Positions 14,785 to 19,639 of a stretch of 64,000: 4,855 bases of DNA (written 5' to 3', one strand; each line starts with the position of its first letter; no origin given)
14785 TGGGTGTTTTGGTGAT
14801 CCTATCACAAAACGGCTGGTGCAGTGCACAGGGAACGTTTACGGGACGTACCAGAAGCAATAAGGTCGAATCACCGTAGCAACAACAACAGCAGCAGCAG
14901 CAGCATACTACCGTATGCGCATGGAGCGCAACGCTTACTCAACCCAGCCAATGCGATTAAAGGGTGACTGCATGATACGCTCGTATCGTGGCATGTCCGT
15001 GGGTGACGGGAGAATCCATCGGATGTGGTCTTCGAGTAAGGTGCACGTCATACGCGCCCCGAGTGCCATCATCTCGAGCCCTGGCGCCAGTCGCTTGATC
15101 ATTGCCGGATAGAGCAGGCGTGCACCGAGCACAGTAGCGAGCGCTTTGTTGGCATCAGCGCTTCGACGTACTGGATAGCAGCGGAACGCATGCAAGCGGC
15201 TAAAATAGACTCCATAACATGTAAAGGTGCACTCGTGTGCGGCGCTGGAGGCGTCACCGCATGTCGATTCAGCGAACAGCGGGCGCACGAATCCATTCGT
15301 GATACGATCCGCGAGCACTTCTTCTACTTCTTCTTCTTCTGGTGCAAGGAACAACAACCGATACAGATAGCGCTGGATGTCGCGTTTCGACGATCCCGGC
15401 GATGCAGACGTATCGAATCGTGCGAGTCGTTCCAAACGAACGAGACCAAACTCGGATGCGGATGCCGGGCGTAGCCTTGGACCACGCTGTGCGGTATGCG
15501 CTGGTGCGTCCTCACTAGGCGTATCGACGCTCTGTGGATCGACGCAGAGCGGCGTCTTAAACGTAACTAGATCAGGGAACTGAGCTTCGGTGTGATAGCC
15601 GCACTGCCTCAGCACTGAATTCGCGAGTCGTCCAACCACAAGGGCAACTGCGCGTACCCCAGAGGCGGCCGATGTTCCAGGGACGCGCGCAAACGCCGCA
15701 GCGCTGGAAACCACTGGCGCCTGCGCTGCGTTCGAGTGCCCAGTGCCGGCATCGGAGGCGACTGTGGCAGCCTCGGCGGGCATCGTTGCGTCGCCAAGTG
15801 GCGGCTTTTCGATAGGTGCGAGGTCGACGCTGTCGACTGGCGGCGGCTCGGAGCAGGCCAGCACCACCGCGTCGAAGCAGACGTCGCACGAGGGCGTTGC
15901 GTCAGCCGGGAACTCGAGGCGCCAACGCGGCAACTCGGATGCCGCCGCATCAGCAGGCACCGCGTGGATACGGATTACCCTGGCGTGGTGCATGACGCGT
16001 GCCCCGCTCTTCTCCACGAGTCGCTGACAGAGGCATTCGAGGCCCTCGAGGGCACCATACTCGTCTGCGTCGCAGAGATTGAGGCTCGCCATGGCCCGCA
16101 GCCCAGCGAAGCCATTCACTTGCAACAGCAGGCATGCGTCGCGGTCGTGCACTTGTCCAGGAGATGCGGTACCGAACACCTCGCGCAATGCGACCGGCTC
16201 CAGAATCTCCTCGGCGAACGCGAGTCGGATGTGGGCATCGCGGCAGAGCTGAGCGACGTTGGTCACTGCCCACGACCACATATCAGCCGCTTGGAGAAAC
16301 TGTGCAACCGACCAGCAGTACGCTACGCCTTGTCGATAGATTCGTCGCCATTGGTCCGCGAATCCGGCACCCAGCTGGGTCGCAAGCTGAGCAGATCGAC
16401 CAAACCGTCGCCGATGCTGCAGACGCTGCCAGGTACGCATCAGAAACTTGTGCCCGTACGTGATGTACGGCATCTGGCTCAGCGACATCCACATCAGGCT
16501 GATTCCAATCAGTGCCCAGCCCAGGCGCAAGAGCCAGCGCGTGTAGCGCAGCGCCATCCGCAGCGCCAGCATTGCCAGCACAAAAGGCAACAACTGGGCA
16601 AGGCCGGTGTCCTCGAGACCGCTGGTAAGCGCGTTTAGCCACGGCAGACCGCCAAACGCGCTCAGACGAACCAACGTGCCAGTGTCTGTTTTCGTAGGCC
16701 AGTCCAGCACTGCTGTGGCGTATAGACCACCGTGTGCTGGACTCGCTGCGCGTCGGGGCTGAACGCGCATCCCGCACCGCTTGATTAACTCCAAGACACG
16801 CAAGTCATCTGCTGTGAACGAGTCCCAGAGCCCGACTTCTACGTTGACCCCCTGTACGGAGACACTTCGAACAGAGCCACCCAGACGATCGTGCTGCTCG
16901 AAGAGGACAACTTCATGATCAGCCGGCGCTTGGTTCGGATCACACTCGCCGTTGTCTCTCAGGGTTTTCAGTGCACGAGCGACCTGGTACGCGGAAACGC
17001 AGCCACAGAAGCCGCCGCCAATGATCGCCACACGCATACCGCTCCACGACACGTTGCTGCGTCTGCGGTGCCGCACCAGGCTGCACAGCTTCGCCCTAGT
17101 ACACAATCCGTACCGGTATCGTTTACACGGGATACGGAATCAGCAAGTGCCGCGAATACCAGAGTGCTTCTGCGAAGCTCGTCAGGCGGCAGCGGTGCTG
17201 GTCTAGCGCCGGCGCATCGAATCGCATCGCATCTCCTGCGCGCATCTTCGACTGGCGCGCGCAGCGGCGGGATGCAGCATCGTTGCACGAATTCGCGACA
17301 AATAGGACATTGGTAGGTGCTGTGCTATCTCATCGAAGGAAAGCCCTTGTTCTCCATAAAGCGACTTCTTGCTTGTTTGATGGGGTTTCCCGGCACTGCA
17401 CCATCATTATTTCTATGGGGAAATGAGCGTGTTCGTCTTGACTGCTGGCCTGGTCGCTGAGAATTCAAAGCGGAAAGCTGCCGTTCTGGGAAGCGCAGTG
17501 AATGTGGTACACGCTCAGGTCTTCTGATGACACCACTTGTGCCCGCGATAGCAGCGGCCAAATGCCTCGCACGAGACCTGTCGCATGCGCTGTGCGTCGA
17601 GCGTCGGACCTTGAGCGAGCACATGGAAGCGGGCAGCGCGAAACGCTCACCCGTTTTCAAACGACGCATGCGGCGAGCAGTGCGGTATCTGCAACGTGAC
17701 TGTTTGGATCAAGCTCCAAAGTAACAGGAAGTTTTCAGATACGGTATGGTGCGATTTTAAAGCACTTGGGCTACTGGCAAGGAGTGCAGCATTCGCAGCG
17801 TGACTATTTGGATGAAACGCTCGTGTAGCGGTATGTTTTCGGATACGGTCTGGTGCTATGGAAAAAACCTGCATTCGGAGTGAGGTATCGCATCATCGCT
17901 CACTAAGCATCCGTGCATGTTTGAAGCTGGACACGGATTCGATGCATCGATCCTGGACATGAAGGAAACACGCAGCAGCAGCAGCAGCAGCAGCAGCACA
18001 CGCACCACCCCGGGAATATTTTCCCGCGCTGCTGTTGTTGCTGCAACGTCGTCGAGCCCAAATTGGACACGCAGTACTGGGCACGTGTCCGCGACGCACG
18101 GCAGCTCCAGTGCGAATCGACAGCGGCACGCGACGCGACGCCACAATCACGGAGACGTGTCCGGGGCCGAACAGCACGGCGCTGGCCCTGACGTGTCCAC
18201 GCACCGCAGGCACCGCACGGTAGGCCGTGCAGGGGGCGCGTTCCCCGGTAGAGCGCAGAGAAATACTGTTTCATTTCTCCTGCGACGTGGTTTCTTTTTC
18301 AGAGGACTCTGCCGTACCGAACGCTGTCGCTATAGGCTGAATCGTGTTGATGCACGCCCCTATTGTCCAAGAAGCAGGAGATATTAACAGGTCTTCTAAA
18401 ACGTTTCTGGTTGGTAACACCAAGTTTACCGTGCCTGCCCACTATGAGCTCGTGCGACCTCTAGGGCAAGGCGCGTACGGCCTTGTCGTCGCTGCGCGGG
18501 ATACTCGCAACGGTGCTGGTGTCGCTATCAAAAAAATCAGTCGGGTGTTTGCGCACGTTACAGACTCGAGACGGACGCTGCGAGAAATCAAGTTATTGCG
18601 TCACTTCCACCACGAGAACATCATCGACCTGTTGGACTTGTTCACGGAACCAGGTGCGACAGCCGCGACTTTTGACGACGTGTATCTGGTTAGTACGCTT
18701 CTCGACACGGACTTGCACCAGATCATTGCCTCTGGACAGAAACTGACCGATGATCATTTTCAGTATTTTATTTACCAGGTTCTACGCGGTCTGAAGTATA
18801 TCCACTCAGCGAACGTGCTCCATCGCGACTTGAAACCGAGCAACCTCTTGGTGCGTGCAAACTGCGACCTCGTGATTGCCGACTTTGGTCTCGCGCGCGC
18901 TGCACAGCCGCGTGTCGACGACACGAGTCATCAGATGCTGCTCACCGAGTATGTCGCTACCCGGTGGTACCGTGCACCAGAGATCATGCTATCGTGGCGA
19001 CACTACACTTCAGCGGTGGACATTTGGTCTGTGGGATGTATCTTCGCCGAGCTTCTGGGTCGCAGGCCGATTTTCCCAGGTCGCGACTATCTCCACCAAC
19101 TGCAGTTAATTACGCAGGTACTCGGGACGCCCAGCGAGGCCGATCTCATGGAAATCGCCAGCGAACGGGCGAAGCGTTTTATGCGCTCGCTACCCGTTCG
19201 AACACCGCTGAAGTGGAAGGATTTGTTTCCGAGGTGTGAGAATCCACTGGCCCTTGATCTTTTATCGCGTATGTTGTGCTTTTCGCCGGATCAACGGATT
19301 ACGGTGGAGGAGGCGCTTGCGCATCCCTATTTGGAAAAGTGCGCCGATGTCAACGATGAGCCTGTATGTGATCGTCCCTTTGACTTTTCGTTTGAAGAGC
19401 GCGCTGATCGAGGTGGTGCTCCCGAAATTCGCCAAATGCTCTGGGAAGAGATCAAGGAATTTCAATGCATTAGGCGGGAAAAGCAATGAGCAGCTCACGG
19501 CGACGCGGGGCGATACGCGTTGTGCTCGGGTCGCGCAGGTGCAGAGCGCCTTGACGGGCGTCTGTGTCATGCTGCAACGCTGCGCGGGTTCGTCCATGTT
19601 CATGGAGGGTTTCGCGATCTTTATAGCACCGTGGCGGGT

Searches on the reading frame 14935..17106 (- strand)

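Call 8: search_protein_families(library=pfam, proteins=[window:14935-17106:-])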
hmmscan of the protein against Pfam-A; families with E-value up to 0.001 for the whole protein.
window:14935-17106:- (723 aa): 2 families
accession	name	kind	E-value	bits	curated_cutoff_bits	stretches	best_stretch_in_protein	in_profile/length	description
PF13450.12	NAD_binding_8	-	6.7e-09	36.3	21.9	1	28-93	1-49/68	NAD(P)-binding Rossmann-like domain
PF01593.30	Amino_oxidase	-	2.6e-08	34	19.8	1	63-126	14-77/443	Flavin containing amine oxidoreductase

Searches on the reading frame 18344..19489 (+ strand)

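Call 8: search_protein_families(library=pfam, proteins=[window:18344-19489:+])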
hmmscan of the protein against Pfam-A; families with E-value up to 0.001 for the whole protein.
window:18344-19489:+ (381 aa): 4 families
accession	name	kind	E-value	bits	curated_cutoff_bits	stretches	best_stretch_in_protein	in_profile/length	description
PF00069.31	Pkinase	-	7.9e-64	216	31.7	1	34-330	1-263/263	Protein kinase domain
PF07714.23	PK_Tyr_Ser-Thr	-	1.7e-29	103.3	23.1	1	36-238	3-198/258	Protein tyrosine and serine/threonine kinase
PF06293.20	Kdo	-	6.6e-05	22.9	21.3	1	61-174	40-155/207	Lipopolysaccharide kinase (Kdo/WaaP) family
PF03109.22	ABC1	-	8.6e-05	22.2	22.9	1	151-200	181-230/244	ABC1 atypical kinase-like domain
